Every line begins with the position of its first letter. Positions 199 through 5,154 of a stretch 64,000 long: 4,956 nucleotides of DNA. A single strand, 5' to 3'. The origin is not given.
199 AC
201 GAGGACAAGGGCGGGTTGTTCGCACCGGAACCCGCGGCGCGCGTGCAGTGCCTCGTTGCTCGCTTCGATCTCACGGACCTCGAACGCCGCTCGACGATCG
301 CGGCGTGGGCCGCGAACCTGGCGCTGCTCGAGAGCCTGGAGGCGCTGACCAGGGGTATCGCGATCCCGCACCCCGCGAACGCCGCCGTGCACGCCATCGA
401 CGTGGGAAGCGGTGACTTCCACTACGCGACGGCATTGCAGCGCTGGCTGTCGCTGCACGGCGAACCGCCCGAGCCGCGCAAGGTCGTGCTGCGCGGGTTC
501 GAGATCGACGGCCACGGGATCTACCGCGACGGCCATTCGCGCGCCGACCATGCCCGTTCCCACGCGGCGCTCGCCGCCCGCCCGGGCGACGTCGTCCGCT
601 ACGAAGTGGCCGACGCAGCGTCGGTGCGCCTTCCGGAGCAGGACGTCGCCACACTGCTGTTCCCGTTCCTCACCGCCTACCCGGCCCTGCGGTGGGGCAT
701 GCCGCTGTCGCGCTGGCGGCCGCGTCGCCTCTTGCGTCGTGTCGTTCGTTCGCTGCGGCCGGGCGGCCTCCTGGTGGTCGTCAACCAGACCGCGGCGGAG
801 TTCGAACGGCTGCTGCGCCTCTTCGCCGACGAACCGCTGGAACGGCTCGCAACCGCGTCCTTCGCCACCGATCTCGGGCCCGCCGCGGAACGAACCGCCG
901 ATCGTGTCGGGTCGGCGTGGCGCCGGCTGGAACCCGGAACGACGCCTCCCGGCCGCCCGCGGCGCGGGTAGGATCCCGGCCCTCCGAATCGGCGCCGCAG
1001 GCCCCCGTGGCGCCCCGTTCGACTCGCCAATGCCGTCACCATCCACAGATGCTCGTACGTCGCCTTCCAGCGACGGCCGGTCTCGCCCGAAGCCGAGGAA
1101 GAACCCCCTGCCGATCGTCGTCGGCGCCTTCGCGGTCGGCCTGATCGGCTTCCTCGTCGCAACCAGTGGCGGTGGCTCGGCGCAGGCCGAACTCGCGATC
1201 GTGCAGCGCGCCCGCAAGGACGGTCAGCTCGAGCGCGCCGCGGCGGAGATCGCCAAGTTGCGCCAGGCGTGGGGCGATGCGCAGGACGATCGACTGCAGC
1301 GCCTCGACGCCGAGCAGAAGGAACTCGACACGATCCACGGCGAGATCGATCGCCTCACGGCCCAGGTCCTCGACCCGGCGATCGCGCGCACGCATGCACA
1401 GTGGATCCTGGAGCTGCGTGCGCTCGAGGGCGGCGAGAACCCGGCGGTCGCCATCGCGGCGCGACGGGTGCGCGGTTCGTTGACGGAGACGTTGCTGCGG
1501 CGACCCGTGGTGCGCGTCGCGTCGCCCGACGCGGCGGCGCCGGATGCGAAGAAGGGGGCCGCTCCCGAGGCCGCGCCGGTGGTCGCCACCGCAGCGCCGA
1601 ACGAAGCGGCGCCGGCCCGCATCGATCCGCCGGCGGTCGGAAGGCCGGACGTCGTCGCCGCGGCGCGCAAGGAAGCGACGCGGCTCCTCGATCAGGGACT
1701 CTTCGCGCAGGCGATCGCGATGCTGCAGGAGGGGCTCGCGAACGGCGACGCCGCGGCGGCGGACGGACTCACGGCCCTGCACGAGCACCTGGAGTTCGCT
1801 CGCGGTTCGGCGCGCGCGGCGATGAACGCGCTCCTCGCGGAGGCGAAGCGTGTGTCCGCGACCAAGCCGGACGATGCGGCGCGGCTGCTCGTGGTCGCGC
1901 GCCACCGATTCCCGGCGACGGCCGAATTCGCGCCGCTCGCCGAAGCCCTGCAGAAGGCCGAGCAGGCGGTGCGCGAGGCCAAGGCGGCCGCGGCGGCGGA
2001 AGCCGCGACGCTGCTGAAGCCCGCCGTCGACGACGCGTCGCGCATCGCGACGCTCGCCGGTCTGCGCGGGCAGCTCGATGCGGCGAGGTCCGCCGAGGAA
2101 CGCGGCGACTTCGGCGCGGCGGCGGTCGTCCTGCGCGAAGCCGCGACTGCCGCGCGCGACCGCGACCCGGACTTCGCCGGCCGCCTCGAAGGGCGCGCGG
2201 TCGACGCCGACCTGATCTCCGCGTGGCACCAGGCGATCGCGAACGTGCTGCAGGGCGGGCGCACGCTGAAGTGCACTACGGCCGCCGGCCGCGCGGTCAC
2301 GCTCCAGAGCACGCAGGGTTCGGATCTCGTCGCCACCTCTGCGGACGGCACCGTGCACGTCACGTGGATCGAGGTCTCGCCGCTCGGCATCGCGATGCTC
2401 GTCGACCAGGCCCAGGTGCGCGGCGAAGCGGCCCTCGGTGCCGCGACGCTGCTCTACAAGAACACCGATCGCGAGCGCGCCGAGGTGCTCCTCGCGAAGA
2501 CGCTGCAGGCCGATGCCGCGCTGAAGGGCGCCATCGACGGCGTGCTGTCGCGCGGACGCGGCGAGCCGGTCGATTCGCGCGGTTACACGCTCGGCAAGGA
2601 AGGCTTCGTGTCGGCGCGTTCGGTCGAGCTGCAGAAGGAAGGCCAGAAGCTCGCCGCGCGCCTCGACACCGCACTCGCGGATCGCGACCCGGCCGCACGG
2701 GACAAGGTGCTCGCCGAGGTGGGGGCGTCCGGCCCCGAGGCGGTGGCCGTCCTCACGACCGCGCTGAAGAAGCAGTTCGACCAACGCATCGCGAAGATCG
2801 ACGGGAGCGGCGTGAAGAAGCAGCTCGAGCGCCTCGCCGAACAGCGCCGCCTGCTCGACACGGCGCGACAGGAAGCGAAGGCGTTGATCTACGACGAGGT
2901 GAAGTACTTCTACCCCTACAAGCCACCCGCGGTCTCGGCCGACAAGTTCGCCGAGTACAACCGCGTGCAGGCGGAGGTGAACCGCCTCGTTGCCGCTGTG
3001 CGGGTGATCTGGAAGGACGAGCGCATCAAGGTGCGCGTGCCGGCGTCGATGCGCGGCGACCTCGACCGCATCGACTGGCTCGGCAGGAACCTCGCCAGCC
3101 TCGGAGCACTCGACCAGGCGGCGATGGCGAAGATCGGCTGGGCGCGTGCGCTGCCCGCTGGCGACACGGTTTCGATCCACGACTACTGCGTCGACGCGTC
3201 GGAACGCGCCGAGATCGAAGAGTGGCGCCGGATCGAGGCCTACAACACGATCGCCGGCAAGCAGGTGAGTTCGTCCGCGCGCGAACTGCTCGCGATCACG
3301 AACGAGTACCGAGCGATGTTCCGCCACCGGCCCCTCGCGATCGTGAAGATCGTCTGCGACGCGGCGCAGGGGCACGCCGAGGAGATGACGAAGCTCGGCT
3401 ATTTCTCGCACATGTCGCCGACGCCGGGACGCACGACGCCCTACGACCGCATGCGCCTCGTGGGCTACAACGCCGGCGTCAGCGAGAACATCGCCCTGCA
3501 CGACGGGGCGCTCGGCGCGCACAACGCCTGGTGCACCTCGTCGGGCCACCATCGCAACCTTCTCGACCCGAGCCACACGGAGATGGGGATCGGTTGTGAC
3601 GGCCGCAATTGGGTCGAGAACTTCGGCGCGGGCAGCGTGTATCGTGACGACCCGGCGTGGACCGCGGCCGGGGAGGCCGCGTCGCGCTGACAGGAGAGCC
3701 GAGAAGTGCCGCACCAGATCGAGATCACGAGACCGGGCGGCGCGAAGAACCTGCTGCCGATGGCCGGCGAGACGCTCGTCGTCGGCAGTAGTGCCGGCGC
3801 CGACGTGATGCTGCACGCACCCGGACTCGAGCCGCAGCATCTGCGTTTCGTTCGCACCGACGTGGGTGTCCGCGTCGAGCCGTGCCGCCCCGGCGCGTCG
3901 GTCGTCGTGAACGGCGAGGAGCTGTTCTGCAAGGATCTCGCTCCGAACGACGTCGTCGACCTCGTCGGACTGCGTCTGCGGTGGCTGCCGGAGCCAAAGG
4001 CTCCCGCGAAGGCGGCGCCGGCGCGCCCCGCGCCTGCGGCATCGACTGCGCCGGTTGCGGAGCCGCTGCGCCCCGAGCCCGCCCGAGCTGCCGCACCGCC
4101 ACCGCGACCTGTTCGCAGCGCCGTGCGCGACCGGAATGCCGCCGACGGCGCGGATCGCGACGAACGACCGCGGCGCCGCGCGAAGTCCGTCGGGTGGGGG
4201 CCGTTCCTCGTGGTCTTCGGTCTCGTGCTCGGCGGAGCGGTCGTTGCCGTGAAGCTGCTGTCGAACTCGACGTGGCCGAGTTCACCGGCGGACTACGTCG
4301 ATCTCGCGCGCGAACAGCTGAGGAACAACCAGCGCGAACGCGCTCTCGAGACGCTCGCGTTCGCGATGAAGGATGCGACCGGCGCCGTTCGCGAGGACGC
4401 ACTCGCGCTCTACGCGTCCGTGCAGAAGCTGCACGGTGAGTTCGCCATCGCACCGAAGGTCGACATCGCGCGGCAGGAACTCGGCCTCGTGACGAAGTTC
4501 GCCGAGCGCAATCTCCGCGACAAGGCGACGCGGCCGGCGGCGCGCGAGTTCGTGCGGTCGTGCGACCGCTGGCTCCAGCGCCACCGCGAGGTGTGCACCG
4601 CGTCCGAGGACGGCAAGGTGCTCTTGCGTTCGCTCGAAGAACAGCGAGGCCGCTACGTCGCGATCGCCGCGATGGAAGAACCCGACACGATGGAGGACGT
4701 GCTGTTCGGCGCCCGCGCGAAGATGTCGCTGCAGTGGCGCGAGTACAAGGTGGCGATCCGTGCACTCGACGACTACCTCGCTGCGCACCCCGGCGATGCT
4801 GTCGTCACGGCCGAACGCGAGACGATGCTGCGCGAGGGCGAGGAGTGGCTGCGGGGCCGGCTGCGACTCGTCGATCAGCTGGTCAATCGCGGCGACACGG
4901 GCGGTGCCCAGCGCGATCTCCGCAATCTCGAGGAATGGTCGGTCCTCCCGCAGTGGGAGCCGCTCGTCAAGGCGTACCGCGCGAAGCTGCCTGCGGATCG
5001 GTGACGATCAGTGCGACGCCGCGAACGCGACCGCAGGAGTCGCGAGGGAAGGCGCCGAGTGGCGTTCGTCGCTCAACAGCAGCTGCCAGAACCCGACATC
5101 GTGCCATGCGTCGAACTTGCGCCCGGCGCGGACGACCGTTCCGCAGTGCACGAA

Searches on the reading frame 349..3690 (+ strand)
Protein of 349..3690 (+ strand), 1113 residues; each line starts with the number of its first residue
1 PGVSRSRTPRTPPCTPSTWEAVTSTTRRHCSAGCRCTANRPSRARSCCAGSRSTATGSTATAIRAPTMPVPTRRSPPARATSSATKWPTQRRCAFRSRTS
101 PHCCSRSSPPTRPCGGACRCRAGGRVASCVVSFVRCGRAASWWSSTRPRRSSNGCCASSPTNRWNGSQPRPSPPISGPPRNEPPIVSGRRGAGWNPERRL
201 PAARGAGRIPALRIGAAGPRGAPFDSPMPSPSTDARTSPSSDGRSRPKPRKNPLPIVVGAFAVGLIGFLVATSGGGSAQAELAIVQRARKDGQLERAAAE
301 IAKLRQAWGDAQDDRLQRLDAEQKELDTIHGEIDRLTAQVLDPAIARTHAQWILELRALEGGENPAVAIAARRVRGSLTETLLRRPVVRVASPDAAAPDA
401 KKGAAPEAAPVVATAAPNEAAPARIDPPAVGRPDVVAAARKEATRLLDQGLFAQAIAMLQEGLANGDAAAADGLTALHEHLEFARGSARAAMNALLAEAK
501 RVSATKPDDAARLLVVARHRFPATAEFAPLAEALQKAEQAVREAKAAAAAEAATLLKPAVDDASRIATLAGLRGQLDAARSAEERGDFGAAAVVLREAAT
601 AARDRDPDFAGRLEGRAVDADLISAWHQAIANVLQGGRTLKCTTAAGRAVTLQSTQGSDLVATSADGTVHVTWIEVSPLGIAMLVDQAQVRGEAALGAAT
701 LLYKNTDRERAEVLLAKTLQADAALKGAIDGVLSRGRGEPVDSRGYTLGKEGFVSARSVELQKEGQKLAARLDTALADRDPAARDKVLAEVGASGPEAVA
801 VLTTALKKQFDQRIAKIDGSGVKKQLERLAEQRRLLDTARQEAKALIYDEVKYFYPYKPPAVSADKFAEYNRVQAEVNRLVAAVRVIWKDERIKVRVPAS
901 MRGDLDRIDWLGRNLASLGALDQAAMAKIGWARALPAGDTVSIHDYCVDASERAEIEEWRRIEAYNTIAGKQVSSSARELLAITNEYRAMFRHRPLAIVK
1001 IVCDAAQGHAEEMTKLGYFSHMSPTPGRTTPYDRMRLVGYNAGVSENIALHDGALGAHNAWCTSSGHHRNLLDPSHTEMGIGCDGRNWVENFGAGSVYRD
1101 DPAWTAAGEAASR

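Call 21: search_protein_families(library=pfam, proteins=[window:349-3690:+], max_evalue=0.001)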
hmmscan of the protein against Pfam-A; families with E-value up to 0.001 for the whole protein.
window:349-3690:+ (1113 aa): 1 family
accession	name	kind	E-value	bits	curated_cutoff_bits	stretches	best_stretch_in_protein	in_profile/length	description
PF00188.32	CAP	-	6.5e-10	40.3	21.1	1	982-1083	2-102/117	Cysteine-rich secretory protein family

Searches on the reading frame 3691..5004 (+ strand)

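Call 21: search_protein_families(library=pfam, proteins=[window:3691-5004:+], max_evalue=0.001)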
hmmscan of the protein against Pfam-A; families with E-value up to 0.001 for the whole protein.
window:3691-5004:+ (437 aa): 2 families
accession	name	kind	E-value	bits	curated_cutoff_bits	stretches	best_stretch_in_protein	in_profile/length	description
PF16697.10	Yop-YscD_cpl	-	4.8e-06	27.2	33.2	1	22-91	12-83/94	Inner membrane component of T3SS, cytoplasmic domain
PF00498.31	FHA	-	0.00022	22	20.7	1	30-91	2-66/67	FHA domain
